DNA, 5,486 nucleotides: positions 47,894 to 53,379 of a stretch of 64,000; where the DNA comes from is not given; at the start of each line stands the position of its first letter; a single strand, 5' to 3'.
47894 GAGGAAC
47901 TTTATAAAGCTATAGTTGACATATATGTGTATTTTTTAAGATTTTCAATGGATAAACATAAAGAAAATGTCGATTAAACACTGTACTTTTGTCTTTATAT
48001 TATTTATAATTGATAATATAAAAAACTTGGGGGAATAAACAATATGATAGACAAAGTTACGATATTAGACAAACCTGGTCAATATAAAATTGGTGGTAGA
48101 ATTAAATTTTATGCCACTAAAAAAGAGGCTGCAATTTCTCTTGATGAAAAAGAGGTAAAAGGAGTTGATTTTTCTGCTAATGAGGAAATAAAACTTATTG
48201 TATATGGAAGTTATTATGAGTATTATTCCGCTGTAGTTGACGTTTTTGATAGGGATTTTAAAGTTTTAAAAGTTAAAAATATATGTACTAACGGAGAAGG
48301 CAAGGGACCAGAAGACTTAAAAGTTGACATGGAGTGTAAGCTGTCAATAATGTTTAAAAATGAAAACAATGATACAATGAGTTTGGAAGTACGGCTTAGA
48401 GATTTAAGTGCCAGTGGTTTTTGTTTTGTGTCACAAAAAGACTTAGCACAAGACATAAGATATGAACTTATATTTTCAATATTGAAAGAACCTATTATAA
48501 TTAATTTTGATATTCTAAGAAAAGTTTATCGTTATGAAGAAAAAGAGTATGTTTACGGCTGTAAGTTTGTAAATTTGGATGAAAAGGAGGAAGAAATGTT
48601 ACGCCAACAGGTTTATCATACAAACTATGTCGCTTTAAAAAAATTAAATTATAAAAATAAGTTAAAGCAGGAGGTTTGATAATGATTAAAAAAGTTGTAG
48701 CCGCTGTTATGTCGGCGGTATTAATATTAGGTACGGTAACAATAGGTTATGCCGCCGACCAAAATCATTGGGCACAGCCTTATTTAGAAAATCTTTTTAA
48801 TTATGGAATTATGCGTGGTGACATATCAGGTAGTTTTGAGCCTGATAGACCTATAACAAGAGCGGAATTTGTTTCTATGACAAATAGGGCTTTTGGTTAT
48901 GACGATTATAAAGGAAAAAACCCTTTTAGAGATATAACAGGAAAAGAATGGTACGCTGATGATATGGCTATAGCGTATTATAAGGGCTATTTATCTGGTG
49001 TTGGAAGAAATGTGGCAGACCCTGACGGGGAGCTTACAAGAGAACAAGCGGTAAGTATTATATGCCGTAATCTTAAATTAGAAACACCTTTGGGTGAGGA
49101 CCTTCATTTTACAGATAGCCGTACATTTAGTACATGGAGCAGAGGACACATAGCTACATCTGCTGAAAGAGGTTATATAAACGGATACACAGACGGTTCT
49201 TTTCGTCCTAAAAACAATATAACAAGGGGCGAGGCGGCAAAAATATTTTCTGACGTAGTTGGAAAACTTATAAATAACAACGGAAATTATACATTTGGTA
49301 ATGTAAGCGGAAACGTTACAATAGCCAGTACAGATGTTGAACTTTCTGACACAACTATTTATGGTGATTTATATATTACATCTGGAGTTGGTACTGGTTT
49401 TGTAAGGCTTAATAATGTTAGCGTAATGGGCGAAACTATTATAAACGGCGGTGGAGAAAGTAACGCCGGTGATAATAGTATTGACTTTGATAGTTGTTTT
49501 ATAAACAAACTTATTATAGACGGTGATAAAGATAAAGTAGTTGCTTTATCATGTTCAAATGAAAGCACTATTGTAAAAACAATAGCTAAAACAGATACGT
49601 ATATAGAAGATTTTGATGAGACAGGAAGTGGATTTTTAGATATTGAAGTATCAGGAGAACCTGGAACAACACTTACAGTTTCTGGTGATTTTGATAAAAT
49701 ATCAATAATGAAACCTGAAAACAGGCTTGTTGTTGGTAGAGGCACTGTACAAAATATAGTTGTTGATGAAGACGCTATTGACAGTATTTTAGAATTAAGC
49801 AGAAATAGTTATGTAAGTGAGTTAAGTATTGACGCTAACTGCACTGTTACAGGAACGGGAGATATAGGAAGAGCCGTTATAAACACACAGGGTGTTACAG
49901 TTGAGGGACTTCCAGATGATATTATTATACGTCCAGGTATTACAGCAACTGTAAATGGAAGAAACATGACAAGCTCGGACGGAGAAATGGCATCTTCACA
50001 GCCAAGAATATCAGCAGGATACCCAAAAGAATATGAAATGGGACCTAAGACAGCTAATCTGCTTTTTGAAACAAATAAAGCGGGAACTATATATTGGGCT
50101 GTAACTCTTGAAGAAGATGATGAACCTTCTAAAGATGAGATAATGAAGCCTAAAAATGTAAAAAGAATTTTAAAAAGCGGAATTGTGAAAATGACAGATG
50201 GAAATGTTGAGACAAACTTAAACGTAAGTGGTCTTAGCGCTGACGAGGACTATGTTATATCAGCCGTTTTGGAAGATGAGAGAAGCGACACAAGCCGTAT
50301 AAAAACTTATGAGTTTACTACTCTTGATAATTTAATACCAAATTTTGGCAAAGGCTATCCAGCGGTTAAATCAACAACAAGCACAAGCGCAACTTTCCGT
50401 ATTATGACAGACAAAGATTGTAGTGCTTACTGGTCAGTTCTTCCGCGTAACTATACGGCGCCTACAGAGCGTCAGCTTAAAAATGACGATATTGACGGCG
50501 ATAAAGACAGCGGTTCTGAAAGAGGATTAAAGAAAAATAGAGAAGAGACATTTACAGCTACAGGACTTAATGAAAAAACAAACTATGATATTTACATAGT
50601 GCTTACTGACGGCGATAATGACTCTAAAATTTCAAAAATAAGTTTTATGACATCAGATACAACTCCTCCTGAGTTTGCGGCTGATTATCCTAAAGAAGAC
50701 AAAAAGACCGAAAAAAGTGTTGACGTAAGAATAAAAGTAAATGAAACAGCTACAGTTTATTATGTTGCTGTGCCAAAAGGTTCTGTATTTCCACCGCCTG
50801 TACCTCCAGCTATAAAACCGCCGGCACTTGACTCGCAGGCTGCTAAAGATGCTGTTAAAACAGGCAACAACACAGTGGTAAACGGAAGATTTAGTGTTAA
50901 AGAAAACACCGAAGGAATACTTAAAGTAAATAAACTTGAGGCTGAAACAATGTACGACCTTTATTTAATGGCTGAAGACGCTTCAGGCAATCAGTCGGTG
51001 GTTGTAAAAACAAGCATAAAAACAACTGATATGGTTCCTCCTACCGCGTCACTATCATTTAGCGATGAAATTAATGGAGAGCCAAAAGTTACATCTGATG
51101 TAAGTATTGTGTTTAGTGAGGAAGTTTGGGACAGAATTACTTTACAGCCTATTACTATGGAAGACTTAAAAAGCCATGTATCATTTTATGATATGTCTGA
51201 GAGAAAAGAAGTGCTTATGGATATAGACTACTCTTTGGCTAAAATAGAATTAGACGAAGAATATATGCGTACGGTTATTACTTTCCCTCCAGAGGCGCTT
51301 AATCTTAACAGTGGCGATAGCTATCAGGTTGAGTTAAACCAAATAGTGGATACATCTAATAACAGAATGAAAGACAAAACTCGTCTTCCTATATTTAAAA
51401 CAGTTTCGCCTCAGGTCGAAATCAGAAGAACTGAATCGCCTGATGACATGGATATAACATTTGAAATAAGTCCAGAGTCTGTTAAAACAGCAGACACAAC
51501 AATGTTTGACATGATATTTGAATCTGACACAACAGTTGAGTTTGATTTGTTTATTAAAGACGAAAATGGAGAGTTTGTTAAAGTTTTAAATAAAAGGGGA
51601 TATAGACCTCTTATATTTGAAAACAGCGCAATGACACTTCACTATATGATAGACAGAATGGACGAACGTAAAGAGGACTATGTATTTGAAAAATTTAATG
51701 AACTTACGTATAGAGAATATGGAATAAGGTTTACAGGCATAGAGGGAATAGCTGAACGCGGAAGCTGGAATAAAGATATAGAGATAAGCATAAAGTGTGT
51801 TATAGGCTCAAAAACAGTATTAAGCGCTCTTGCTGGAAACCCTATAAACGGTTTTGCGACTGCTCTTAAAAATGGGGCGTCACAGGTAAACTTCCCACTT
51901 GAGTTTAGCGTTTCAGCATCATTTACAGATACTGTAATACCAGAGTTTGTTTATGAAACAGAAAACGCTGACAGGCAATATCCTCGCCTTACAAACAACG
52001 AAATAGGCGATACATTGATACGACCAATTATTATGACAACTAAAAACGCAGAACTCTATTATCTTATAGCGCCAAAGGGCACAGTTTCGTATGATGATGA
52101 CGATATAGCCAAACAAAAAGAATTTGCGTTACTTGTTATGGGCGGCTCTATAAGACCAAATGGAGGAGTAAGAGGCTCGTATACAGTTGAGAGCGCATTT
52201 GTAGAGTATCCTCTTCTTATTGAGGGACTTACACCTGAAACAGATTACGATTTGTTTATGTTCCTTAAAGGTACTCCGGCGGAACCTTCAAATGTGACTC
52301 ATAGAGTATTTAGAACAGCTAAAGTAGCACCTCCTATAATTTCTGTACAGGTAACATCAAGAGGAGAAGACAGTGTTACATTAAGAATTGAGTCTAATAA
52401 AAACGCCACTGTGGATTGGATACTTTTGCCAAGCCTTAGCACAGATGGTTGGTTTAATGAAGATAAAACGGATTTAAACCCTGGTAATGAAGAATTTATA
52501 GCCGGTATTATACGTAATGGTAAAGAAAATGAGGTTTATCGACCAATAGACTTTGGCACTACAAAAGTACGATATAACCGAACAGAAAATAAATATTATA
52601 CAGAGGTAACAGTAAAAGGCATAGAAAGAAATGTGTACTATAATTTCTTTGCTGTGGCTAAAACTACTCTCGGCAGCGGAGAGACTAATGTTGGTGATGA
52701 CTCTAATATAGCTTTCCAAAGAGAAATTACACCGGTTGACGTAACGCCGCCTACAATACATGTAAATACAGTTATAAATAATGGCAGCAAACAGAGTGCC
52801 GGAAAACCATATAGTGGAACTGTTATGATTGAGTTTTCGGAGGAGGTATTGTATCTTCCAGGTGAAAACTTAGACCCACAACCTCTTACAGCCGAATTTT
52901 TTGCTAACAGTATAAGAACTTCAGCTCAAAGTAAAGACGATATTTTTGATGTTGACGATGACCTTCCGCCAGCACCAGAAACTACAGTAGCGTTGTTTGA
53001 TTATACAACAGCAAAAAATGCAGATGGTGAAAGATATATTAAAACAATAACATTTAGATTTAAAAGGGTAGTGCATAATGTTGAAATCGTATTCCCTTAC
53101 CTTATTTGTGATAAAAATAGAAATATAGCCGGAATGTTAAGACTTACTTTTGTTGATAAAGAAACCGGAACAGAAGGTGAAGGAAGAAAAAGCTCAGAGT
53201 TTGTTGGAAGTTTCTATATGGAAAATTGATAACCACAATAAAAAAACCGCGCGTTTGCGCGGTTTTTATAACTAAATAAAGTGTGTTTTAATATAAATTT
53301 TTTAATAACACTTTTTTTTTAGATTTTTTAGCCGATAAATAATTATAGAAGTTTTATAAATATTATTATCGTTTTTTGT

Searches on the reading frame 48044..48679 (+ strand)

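Call 33: search_protein_families(library=pfam, proteins=[window:48044-48679:+], max_evalue=0.001)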
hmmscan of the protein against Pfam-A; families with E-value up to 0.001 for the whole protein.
window:48044-48679:+ (211 aa): 1 family
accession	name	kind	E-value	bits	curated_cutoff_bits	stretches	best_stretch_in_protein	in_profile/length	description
PF07238.19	PilZ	-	3.4e-09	37.4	22.5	1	97-191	9-101/102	PilZ domain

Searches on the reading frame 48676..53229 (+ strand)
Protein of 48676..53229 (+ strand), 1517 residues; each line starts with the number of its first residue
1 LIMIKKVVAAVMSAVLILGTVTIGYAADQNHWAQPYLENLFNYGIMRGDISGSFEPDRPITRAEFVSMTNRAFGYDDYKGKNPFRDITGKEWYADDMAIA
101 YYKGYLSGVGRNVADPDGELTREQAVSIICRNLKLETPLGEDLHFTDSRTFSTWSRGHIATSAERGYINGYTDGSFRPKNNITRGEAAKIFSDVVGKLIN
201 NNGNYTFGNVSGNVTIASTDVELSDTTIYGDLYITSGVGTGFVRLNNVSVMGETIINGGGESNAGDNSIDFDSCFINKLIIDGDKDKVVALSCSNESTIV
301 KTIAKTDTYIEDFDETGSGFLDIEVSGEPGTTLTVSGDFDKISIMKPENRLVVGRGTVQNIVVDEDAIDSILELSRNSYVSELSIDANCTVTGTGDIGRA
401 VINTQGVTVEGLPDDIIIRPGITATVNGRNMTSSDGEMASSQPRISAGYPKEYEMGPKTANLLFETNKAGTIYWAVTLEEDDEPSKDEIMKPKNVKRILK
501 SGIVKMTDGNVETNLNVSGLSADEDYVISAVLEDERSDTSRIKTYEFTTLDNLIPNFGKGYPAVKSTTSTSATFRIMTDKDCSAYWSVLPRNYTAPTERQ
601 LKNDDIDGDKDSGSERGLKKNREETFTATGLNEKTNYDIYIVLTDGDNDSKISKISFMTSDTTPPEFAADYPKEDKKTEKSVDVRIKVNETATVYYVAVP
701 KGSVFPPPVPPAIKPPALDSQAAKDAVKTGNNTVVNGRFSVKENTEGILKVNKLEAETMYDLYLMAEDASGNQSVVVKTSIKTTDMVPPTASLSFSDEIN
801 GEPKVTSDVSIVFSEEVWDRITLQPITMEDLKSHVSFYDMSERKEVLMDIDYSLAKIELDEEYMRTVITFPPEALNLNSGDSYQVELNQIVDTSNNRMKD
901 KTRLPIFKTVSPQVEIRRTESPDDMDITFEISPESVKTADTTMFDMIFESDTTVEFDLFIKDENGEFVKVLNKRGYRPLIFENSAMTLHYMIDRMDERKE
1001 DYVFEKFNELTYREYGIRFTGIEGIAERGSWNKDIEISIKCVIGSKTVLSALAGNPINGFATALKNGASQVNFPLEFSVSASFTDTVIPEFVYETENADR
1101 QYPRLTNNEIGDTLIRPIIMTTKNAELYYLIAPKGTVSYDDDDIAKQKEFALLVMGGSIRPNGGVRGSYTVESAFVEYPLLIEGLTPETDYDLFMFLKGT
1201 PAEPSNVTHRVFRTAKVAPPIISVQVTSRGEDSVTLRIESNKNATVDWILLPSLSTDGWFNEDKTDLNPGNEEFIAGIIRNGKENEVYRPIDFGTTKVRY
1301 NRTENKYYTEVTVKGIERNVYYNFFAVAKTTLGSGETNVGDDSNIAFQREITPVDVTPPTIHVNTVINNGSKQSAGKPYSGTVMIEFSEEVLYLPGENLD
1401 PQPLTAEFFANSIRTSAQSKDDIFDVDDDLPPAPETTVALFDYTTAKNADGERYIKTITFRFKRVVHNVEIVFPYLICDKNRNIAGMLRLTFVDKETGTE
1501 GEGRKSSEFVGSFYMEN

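Call 33: search_protein_families(library=pfam, proteins=[window:48676-53229:+], max_evalue=0.001)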
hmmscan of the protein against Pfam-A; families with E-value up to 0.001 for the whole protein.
window:48676-53229:+ (1517 aa): 2 families
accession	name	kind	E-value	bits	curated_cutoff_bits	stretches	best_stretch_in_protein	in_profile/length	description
PF00395.25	SLH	-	8.2e-30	103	20.8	3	145-188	2-44/44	S-layer homology domain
PF00041.27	fn3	-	0.00093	19.8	25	0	617-655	42-80/84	Fibronectin type III domain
